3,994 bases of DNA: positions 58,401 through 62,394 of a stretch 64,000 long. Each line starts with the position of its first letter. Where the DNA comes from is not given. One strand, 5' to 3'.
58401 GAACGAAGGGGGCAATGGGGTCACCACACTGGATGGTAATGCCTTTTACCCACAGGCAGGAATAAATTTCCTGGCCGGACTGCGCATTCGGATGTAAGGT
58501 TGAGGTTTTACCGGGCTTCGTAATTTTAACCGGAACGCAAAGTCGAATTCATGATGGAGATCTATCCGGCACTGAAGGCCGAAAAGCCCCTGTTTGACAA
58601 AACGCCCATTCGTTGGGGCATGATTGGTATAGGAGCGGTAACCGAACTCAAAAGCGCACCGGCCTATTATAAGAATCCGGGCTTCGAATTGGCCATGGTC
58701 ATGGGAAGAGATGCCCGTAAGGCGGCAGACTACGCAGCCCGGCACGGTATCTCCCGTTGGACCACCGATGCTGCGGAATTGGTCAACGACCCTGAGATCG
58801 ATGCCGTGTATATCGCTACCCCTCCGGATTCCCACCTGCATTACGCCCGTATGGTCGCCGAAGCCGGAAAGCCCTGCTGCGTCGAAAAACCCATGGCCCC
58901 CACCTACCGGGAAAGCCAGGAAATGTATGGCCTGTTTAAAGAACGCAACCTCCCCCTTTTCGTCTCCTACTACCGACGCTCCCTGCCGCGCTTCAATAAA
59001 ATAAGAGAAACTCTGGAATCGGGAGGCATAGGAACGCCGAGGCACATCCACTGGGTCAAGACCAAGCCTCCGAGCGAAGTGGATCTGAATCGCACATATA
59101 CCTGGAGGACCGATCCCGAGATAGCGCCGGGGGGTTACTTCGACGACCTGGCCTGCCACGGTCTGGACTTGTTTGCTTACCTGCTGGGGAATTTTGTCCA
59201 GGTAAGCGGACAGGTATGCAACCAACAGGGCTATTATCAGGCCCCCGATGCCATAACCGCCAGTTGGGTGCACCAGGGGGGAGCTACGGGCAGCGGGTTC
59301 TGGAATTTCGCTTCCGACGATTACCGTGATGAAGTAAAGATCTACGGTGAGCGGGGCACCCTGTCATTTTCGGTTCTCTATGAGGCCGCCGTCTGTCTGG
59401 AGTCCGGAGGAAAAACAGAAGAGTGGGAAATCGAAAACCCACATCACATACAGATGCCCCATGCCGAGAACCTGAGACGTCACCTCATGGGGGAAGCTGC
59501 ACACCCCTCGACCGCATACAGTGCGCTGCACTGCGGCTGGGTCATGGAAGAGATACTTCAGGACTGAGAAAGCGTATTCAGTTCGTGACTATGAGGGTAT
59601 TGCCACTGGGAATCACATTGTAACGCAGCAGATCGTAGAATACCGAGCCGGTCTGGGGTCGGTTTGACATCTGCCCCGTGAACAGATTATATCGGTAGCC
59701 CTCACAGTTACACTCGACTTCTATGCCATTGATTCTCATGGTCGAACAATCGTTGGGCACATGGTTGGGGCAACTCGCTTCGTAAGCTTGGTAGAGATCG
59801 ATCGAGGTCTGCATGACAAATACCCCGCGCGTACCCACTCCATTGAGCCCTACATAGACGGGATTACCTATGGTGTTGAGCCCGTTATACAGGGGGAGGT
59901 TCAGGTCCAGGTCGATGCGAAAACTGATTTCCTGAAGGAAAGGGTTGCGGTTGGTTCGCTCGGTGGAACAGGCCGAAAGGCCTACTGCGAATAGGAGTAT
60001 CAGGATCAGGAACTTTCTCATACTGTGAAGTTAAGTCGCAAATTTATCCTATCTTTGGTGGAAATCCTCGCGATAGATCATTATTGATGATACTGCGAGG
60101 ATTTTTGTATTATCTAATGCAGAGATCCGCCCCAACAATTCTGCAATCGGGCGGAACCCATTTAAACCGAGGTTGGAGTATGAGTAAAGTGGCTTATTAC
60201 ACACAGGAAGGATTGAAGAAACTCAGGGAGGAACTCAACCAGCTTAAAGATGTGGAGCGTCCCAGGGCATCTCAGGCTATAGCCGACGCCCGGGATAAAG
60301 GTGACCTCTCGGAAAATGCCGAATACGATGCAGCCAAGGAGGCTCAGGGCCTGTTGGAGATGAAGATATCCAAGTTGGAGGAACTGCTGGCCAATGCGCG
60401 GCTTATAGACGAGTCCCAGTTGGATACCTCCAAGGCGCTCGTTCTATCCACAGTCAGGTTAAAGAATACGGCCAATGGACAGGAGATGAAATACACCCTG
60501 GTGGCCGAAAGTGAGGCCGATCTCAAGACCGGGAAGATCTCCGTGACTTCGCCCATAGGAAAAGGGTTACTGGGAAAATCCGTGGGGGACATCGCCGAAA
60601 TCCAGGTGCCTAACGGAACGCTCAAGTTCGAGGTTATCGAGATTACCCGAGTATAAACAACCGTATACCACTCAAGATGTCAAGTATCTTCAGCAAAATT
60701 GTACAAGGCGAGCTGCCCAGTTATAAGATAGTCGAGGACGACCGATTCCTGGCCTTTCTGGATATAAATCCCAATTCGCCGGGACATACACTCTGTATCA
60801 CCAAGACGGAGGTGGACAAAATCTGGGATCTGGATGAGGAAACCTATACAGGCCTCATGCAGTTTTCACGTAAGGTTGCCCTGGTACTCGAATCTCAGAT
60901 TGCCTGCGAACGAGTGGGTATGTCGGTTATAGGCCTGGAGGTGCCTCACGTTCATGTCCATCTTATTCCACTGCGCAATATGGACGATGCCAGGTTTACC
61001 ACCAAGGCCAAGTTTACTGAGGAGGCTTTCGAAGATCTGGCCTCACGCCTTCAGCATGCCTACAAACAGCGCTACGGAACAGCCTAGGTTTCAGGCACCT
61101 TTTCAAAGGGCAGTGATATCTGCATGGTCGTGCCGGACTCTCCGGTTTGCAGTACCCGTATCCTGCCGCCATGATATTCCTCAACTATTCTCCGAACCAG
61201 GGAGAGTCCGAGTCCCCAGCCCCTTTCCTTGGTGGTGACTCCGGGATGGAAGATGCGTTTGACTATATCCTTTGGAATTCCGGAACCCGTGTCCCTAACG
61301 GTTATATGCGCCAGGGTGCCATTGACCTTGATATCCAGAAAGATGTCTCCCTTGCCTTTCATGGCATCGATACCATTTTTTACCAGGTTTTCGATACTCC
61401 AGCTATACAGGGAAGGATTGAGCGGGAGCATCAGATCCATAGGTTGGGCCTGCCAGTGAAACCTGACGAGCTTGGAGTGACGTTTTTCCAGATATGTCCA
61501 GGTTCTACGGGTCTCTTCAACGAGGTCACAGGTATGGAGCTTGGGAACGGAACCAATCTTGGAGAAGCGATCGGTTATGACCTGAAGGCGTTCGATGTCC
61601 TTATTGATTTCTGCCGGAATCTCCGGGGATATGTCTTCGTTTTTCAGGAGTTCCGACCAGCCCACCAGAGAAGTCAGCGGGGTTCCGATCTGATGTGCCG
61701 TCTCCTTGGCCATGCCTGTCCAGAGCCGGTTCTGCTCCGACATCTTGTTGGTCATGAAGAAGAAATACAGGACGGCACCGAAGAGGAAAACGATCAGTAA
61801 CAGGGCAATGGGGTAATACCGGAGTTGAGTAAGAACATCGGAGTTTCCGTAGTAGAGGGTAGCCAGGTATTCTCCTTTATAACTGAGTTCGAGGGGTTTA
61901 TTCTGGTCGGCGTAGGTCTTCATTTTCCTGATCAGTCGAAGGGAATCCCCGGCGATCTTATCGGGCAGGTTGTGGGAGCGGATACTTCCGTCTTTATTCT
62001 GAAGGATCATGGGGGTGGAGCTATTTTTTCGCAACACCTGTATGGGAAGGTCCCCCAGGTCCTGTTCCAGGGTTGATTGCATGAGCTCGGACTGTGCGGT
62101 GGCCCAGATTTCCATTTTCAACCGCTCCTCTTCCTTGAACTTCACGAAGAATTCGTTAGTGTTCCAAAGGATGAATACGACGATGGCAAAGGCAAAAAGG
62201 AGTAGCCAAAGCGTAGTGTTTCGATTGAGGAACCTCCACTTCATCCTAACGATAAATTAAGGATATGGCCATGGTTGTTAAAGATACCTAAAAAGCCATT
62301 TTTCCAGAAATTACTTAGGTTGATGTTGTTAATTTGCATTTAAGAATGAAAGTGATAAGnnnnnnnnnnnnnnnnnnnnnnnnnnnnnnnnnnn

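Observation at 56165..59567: Canonical TPP riboswitch in front of a TonB-dependent receptor / Gfo-Idh-MocA oxidoreductase pair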

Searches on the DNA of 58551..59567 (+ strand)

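Call 33: search_rna_families(sources=[L001, L005, L015, L017, L025, L087, L091, L105, L106, L119, L127, L161, L162], threshold=gathering)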
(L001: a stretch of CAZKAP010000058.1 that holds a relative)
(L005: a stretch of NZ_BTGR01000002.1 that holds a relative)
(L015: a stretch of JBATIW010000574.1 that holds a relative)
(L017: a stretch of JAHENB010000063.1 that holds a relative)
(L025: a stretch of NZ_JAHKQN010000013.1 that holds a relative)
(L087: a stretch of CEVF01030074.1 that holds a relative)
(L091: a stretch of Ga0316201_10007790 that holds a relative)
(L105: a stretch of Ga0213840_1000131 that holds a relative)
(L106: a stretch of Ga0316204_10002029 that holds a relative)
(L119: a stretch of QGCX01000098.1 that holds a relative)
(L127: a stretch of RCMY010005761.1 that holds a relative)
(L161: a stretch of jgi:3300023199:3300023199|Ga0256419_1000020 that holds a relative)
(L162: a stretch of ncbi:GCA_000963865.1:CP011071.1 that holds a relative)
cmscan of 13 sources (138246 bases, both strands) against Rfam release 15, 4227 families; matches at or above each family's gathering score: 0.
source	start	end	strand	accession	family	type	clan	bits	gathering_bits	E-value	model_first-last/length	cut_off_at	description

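Call 38: search_rna_families(sources=[L005, L025, L082, L083, L094, L151, L162], threshold=evalue, max_evalue=0.01, show_alignments=4)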
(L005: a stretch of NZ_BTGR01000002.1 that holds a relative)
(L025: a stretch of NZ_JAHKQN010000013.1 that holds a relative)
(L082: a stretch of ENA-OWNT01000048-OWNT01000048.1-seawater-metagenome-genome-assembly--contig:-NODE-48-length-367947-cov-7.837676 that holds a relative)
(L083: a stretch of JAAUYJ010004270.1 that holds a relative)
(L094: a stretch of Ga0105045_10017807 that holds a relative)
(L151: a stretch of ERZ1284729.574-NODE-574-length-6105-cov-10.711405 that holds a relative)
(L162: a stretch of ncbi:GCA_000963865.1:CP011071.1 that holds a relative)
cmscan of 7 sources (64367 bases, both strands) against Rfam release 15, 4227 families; matches with E-value up to 0.01: 5.
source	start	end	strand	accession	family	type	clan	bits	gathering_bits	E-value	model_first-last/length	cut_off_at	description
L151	604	694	+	RF00059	TPP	Cis-reg; riboswitch;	-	46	54.3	7.9e-06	1-105/105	no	TPP riboswitch aptamer (THI element)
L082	3768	3897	+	RF00059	TPP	Cis-reg; riboswitch;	-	42.7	54.3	5.2e-05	1-105/105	no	TPP riboswitch aptamer (THI element)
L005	3496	3604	+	RF00059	TPP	Cis-reg; riboswitch;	-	40.8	54.3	0.00015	1-105/105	no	TPP riboswitch aptamer (THI element)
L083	282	412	+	RF00059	TPP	Cis-reg; riboswitch;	-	38.8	54.3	0.00047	1-105/105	no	TPP riboswitch aptamer (THI element)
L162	3477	3639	+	RF00059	TPP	Cis-reg; riboswitch;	-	33.4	54.3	0.0099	1-105/105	no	TPP riboswitch aptamer (THI element)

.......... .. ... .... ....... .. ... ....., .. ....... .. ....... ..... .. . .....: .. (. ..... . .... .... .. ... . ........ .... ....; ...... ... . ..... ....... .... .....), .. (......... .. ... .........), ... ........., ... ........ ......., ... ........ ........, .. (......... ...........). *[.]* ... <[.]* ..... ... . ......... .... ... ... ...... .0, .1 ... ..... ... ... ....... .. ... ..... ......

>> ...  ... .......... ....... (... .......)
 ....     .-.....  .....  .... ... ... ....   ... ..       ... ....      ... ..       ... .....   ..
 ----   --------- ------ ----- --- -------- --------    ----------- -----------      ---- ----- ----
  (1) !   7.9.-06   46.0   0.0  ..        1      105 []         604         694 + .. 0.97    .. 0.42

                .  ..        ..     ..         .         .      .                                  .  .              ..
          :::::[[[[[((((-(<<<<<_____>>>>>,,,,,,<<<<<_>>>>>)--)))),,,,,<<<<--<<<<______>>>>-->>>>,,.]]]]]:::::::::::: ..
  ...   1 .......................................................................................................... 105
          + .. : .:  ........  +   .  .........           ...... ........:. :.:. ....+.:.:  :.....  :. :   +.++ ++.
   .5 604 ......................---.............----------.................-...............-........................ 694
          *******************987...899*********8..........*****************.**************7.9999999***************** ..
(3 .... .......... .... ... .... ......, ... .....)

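Call 45: search_rna_families(sources=[L006, L008, L009, L011, L012, L014, L019, L023, L024, L027, L029, L003, L016], threshold=gathering)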
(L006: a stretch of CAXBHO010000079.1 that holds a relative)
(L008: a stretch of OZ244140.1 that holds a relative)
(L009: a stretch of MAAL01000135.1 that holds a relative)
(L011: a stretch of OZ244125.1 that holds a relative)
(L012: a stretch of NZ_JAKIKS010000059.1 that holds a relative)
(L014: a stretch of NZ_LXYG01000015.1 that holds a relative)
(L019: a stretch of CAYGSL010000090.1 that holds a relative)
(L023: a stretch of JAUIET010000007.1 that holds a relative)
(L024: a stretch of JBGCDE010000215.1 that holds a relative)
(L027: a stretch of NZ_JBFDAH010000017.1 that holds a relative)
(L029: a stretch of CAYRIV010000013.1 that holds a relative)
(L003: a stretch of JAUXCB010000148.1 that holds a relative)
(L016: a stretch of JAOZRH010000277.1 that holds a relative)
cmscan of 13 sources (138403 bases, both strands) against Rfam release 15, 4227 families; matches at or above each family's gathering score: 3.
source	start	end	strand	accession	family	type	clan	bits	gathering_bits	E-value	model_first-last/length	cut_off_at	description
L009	12468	12820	+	RF00023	tmRNA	Gene;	CL00001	184.3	47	3.6e-73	1-374/374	no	transfer-messenger RNA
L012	2675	2867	-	RF00174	Cobalamin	Cis-reg; riboswitch;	CL00101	83.3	31.5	1e-18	1-189/189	no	Cobalamin riboswitch aptamer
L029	170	241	-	RF00005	tRNA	Gene; tRNA;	CL00001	72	29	1.9e-13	1-71/71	no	tRNA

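Call 46: search_rna_families(sources=[L002, L004, L007, L010, L013, L020, L026, L030, L031, L032, L035, L037, L028], threshold=gathering)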
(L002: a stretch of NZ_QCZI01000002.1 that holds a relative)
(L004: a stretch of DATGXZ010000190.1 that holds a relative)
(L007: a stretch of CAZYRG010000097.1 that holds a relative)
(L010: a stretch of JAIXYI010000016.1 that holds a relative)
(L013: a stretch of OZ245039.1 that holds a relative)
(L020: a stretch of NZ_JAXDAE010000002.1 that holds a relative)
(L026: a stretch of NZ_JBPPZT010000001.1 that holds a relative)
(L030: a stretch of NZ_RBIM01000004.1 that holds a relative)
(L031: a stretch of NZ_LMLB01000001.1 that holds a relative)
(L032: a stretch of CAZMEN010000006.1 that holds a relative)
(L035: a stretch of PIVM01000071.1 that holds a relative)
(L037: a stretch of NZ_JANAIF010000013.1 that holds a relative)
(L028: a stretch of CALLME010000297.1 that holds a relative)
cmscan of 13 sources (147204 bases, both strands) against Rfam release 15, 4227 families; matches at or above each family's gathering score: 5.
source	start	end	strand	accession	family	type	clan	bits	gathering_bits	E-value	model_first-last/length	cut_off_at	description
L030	3673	3744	-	RF00005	tRNA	Gene; tRNA;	CL00001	70.2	29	6.4e-13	1-71/71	no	tRNA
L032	11962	12035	-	RF00005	tRNA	Gene; tRNA;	CL00001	66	29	9.2e-12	1-71/71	no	tRNA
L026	2449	2523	+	RF00005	tRNA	Gene; tRNA;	CL00001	61.5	29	1.5e-10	1-71/71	no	tRNA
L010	6965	7069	+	RF01705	Flavo-1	Gene; sRNA;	-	49.4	42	2.8e-07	1-76/76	no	Flavo-1 RNA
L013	10282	10347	-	RF01705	Flavo-1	Gene; sRNA;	-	43.5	42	1.2e-05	1-76/76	no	Flavo-1 RNA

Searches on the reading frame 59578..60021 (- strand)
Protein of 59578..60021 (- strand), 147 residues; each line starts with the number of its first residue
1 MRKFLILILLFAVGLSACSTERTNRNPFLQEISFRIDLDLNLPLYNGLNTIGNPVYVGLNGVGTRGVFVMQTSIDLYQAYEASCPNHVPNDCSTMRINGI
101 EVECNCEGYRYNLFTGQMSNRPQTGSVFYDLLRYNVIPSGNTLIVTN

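Call 6: search_protein_families(library=pfam, proteins=[window:59578-60021:-])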
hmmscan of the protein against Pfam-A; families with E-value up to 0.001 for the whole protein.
window:59578-60021:- (147 aa): 0 families

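Call 8: search_protein_families(library=ncbifam, proteins=[window:59578-60021:-], max_evalue=0.01)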
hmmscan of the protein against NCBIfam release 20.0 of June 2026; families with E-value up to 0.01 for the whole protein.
window:59578-60021:- (147 aa): 1 family
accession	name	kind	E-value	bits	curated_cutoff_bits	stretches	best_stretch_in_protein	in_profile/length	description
NF041174.1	SDX_Thmprot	equivalog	0.0082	16.3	170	0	57-123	17-81/109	sulredoxin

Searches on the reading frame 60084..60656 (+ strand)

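Call 6: search_protein_families(library=pfam, proteins=[window:60084-60656:+])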
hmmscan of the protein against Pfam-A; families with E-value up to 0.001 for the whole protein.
window:60084-60656:+ (190 aa): 2 families
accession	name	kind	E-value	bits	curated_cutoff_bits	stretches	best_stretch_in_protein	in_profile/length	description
PF03449.20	GreA_GreB_N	-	1.1e-27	96.5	24.5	1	38-106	2-70/71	Transcription elongation factor, N-terminal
PF01272.25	GreA_GreB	-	5.2e-25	87.7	26.9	1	119-188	7-76/77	Transcription elongation factor, GreA/GreB, C-term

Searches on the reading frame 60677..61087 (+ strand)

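Call 6: search_protein_families(library=pfam, proteins=[window:60677-61087:+])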
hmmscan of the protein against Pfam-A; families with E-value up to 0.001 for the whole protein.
window:60677-61087:+ (136 aa): 2 families
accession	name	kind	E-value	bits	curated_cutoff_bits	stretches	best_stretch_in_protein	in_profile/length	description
PF01230.28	HIT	-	3e-19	69.9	21.5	1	11-101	2-97/98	HIT domain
PF11969.13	DcpS_C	-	5.6e-13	49.8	24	1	3-99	2-102/114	Scavenger mRNA decapping enzyme C-term binding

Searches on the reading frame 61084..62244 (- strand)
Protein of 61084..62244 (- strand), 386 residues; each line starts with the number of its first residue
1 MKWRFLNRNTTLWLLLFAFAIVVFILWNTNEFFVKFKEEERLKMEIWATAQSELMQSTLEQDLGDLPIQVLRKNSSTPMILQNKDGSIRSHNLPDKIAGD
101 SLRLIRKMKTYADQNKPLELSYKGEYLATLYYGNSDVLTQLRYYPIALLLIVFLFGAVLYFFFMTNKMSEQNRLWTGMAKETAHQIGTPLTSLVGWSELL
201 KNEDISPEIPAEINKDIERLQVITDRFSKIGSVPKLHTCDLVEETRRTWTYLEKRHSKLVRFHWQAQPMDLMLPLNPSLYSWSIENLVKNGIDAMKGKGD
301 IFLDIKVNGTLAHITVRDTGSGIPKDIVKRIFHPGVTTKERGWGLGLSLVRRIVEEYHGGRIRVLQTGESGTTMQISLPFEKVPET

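Call 6: search_protein_families(library=pfam, proteins=[window:61084-62244:-])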
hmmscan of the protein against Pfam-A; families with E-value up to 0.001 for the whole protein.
window:61084-62244:- (386 aa): 3 families
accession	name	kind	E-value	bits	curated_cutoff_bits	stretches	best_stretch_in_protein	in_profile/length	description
PF02518.31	HATPase_c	-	6.5e-21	75.3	26.4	1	284-381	10-110/111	Histidine kinase-, DNA gyrase B-, and HSP90-like ATPase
PF00512.31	HisKA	-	3e-05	24.4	26.9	1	179-227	6-57/66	His Kinase A (phospho-acceptor) domain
PF14501.12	HATPase_c_5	-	0.00043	20.6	22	0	283-368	9-91/102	GHKL domain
